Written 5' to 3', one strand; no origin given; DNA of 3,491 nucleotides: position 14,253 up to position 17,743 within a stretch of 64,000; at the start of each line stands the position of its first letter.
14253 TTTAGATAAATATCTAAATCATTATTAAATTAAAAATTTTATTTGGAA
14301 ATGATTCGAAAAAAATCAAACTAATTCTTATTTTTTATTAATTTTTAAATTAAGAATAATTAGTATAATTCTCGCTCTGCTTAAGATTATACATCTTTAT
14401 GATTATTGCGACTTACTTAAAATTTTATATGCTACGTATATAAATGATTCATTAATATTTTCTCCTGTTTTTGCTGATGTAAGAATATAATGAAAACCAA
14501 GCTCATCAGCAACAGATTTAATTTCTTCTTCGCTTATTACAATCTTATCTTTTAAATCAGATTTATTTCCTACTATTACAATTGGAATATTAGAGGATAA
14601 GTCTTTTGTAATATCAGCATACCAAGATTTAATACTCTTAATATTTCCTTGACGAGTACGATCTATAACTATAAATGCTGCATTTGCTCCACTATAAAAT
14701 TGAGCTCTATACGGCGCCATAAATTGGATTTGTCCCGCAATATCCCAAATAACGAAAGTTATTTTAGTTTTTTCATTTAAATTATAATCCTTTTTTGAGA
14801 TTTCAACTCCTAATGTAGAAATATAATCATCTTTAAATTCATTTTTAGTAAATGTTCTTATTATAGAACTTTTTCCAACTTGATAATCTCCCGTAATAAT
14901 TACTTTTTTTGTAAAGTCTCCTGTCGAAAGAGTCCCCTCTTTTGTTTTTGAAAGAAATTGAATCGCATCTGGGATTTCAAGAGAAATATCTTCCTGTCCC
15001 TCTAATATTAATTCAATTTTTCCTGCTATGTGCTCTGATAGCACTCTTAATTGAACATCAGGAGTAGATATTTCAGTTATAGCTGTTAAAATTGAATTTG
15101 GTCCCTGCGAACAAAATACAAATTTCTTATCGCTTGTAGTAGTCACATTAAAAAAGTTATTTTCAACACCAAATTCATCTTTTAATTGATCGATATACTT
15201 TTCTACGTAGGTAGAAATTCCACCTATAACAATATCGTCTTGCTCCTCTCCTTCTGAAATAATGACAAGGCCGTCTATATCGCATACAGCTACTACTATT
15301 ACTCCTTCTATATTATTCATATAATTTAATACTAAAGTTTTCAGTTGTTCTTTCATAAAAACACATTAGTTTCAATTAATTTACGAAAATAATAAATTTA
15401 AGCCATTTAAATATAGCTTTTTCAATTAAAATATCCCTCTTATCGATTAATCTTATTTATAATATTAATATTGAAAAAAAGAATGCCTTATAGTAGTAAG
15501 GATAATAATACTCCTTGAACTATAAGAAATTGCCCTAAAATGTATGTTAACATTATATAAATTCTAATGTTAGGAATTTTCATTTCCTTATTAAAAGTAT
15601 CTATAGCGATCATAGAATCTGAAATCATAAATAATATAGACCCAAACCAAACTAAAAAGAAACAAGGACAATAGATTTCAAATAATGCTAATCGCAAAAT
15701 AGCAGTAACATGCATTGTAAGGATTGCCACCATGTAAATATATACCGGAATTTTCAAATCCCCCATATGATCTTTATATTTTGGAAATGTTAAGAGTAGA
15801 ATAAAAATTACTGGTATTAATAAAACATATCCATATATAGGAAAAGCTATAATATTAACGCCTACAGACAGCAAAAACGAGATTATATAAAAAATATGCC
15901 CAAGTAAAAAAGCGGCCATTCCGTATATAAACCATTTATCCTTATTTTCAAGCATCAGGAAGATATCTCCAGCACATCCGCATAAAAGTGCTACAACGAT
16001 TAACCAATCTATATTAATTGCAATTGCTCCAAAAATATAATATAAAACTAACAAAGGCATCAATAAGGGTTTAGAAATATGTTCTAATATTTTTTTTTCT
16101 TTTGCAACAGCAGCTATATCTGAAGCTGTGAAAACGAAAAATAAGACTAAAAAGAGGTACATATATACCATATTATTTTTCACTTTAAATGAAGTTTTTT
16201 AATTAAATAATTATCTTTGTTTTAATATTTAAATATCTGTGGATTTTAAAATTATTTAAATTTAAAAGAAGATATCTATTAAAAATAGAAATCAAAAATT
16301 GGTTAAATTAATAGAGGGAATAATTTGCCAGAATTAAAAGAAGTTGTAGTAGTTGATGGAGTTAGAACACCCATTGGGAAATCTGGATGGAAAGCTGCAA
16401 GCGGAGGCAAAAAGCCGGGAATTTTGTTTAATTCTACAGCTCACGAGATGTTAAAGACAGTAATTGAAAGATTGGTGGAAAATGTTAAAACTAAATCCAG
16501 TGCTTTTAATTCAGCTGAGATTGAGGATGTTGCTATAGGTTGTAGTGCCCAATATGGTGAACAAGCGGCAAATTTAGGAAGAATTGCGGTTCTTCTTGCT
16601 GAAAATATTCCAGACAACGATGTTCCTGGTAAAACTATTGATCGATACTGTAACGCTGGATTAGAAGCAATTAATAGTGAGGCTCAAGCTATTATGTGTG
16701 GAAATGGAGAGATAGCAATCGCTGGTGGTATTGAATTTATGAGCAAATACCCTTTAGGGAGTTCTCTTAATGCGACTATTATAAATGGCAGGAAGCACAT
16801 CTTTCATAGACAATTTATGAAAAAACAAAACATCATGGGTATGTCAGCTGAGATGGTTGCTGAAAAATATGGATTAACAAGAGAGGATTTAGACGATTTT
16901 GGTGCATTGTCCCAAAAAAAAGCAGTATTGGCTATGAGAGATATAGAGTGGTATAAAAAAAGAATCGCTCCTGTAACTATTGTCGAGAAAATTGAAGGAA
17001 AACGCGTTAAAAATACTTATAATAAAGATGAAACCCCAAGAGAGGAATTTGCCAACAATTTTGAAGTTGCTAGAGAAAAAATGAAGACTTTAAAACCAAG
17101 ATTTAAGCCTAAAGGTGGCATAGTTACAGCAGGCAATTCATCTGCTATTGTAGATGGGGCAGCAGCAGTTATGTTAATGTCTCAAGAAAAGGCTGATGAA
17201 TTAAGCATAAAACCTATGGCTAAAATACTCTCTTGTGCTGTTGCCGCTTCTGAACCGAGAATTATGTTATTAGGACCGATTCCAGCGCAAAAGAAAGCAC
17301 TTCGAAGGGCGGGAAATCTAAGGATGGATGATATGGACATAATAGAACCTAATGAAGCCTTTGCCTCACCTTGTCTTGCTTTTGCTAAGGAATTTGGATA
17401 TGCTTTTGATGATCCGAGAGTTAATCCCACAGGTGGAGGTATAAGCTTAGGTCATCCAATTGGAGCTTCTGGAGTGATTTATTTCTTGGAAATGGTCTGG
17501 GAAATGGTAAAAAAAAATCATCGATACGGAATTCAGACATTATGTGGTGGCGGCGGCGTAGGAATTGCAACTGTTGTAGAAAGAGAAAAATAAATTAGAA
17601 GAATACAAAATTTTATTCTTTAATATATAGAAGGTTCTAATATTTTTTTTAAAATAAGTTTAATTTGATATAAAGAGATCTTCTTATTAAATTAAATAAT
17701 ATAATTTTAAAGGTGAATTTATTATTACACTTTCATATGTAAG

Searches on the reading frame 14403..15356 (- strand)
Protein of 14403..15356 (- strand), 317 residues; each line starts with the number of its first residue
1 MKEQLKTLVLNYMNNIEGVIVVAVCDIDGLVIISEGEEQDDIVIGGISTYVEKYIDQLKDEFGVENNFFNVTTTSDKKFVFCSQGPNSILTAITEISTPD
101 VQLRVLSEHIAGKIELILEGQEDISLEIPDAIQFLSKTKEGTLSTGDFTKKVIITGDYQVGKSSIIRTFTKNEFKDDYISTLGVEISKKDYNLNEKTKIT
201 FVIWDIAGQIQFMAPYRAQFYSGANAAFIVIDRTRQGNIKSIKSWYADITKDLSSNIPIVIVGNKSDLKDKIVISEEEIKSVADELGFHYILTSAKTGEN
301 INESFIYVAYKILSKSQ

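Call 50: search_protein_families(library=pfam, proteins=[window:14403-15356:-], max_evalue=0.001)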
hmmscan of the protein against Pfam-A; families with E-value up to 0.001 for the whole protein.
window:14403-15356:- (317 aa): 6 families
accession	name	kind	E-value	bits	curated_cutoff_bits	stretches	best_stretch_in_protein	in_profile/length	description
PF00071.28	Ras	-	3.5e-39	134.4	21.6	1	151-312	1-160/162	Ras family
PF08477.19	Roc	-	2.7e-26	92.6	27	1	151-267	1-119/119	Ras of Complex, Roc, domain of DAPkinase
PF00025.27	Arf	-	2.9e-12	46.8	22.3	1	150-305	15-167/174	ADP-ribosylation factor family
PF01926.29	MMR_HSR1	-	6.5e-07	29.9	21.9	1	151-265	1-113/113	50S ribosome-binding GTPase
PF04670.18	Gtr1_RagA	-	1e-06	28.8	22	1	151-268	1-123/232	Gtr1/RagA G protein conserved region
PF20693.3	YobI-ATPase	-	0.00063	19.8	27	1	149-180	14-45/363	YobI-like P-loop NTPase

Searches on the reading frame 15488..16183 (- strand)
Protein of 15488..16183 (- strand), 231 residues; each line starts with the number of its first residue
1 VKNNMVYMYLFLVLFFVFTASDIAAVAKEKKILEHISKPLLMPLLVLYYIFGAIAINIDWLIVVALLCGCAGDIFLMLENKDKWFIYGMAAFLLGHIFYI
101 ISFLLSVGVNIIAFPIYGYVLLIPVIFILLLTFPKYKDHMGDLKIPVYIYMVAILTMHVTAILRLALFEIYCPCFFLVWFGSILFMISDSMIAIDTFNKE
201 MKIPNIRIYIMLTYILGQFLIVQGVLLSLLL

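Call 50: search_protein_families(library=pfam, proteins=[window:15488-16183:-], max_evalue=0.001)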
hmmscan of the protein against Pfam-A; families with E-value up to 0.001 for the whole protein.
window:15488-16183:- (231 aa): 1 family
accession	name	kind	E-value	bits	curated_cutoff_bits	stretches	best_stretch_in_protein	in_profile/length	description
PF07947.19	YhhN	-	1.7e-39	135.9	25.6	1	35-225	3-182/182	YhhN family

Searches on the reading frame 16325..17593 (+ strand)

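Call 50: search_protein_families(library=pfam, proteins=[window:16325-17593:+], max_evalue=0.001)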
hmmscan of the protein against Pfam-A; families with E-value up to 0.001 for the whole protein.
window:16325-17593:+ (422 aa): 2 families
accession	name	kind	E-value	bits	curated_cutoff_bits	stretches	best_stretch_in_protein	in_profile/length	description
PF00108.29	Thiolase_N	-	2.2e-48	165.4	26.4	1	7-287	1-259/260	Thiolase, N-terminal domain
PF02803.24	Thiolase_C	-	1.2e-35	122.3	27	1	296-420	2-123/123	Thiolase, C-terminal domain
